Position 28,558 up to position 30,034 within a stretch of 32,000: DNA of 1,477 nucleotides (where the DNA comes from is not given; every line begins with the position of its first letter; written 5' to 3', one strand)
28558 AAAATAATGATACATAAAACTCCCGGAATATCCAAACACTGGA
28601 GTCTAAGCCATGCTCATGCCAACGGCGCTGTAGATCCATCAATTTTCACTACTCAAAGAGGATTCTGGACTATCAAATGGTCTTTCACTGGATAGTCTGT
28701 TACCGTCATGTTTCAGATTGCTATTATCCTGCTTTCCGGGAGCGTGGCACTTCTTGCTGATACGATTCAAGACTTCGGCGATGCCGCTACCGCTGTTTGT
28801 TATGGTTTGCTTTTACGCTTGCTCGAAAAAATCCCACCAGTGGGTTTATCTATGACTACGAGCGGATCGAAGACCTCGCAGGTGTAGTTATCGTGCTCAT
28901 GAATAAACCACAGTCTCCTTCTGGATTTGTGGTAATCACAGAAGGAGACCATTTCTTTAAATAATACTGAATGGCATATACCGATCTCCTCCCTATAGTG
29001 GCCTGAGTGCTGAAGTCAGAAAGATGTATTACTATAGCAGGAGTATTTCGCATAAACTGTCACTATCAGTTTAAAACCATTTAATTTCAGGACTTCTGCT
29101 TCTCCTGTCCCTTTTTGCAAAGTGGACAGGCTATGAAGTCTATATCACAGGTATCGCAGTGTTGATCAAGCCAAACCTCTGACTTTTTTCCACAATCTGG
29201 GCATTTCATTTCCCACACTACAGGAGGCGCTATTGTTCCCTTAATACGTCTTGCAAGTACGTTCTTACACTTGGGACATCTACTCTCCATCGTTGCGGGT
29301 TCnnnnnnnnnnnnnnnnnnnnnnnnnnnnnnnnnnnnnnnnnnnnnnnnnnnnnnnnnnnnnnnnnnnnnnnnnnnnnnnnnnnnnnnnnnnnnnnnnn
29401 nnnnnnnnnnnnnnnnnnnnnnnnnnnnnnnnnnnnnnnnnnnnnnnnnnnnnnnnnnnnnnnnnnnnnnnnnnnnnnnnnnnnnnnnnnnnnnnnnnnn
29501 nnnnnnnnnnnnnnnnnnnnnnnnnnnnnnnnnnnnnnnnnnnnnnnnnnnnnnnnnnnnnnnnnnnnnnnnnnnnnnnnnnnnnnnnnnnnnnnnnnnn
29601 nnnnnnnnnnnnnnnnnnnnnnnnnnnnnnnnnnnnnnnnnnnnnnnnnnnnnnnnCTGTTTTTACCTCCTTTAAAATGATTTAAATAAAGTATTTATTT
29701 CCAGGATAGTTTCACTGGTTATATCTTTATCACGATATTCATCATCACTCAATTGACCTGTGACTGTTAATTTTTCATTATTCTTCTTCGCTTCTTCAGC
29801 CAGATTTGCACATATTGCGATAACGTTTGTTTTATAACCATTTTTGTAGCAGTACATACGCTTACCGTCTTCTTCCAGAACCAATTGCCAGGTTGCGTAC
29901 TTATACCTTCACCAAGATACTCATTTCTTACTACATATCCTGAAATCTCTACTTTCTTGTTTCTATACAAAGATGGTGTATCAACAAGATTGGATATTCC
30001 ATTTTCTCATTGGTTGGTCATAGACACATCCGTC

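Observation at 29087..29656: Secreted protein built from two tandem 4xCxxC units: candidate novel periplasmic metal-binding protein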

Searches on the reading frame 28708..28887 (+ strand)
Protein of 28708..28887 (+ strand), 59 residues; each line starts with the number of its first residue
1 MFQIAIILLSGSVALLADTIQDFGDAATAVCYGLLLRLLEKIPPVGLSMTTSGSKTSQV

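Call 65: search_protein_families(library=pfam, proteins=[window:28708-28887:+], max_evalue=0.01)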
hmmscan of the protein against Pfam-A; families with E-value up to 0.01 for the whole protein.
window:28708-28887:+ (59 aa): 1 family
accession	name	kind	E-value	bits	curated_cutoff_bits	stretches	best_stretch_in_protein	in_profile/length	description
PF01545.26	Cation_efflux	-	0.00093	19.5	26.6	1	2-41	14-53/198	Cation efflux family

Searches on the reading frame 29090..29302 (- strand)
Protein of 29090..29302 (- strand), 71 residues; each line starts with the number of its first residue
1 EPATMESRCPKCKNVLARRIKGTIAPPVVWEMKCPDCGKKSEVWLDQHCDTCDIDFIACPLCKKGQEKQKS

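Call 59: predict_structure(alignment_id=A3)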
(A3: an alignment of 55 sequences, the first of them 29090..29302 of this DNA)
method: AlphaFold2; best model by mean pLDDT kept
length: 71 residues; sequences in the alignment: 55
mean_pLDDT: 59.1   pTM: 0.38
mean pLDDT of the five models: 59.1, 58.7, 55.8, 55.2, 52.7
residues with pLDDT >= 90: 0; 70-90: 4; 50-70: 55; < 50: 12
segments of 3 or more residues with pLDDT < 50: 1-5, 68-71
pLDDT, mean of each block of 10 residues (from residue 1): 50 59 52 64 66 70 55 44
secondary structure, 60 per line:
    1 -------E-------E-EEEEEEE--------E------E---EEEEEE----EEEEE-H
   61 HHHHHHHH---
elements in order: E18-24 E44-49 E54-58 H60-68

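Call 63: fold_search(model_id=the predicted structure, library=pdb)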
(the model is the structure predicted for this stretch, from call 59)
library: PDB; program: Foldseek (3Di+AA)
matches with E <= 10: 60; with E <= 0.001: 0
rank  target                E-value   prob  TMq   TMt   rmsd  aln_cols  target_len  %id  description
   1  4bts_A9               2.9e-01  0.09  0.20  0.16   9.8        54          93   20  THE CRYSTAL STRUCTURE OF THE EUKARYOTIC 40S RIBOSOMAL SUBUNIT IN COMPLEX WITH EIF1 AND EIF1A (released 2013-07-17)
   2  6hms_B                8.0e-01  0.09  0.20  0.02   9.2        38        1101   26  Cryo-EM map of DNA polymerase D from Pyrococcus abyssi in complex with DNA (released 2019-01-30)
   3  2f4m_A                1.1e+00  0.23  0.43  0.12   5.4        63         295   16  The Mouse PNGase-HR23 Complex Reveals a Complete Remodulation of the Protein-Protein Interface Compared to its Yeast O (released 2006-03-07)
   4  9fvr_D                1.4e+00  0.35  0.39  0.19   4.8        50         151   18  Transcription repressor NrdR from E. coli, ATP/dATP-bound state, SeMet protein (released 2025-03-19)
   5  9fvr_C                1.4e+00  0.33  0.38  0.19   4.8        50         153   18  Transcription repressor NrdR from E. coli, ATP/dATP-bound state, SeMet protein (released 2025-03-19)
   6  9gex_B                1.6e+00  0.10  0.21  0.12   9.1        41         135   22  Escherichia coli NrdR with unocuppied outer nucleotide-binding site (released 2026-02-18)
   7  9gex_C                1.7e+00  0.09  0.21  0.11   8.7        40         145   22  Escherichia coli NrdR with unocuppied outer nucleotide-binding site (released 2026-02-18)
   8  9fxk_F                1.7e+00  0.09  0.21  0.11   8.8        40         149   22  Transcription repressor NrdR from E. coli, AMPPNP/ATP-bound state (released 2025-03-19)
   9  9fxk_A                1.8e+00  0.08  0.22  0.11   8.9        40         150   22  Transcription repressor NrdR from E. coli, AMPPNP/ATP-bound state (released 2025-03-19)
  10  9gex_A                1.8e+00  0.08  0.22  0.11   9.3        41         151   22  Escherichia coli NrdR with unocuppied outer nucleotide-binding site (released 2026-02-18)
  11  1vmc                  1.8e+00  0.07  0.25  0.28   6.5        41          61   12  STROMA CELL-DERIVED FACTOR-1ALPHA (SDF-1ALPHA) (released 2005-03-01)
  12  6t8h_B                1.8e+00  0.07  0.21  0.02   8.2        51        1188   24  Cryo-EM structure of the DNA-bound PolD-PCNA processive complex from P. abyssi (released 2020-03-04)
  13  2n55_MODEL_1_A        2.1e+00  0.04  0.24  0.25  11.2        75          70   16  Structure of constitutively monomeric CXCL12 in complex with the CXCR4 N-terminus (released 2016-04-27)
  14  6hlq_I                2.1e+00  0.02  0.21  0.14  29.4        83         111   17  Yeast RNA polymerase I* elongation complex bound to nucleotide analog GMPCPP (released 2019-04-03)
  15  2f4o_A                2.2e+00  0.30  0.43  0.12   3.5        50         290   16  The Mouse PNGase-HR23 Complex Reveals a Complete Remodulation of the Protein-Protein Interface Compared to its Yeast O (released 2006-03-07)
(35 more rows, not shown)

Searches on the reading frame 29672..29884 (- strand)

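Call 5: search_protein_families(library=pfam, proteins=[window:29672-29884:-], max_evalue=1)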
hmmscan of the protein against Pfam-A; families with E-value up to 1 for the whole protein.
window:29672-29884:- (70 aa): 1 family
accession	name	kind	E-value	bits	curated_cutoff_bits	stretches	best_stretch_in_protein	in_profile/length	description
PF04198.19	Sugar-bind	-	0.1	12.2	27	1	16-66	93-143/257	Putative sugar-binding domain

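Call 6: search_protein_families(library=ncbifam, proteins=[window:29672-29884:-], max_evalue=1)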
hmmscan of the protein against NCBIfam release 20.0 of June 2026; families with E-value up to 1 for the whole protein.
window:29672-29884:- (70 aa): 1 family
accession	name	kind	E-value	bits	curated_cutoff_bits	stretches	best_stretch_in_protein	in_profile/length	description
NF008183.0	PRK10933.1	subfamily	0.098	11.3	535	1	6-57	483-535/551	alpha,alpha-phosphotrehalase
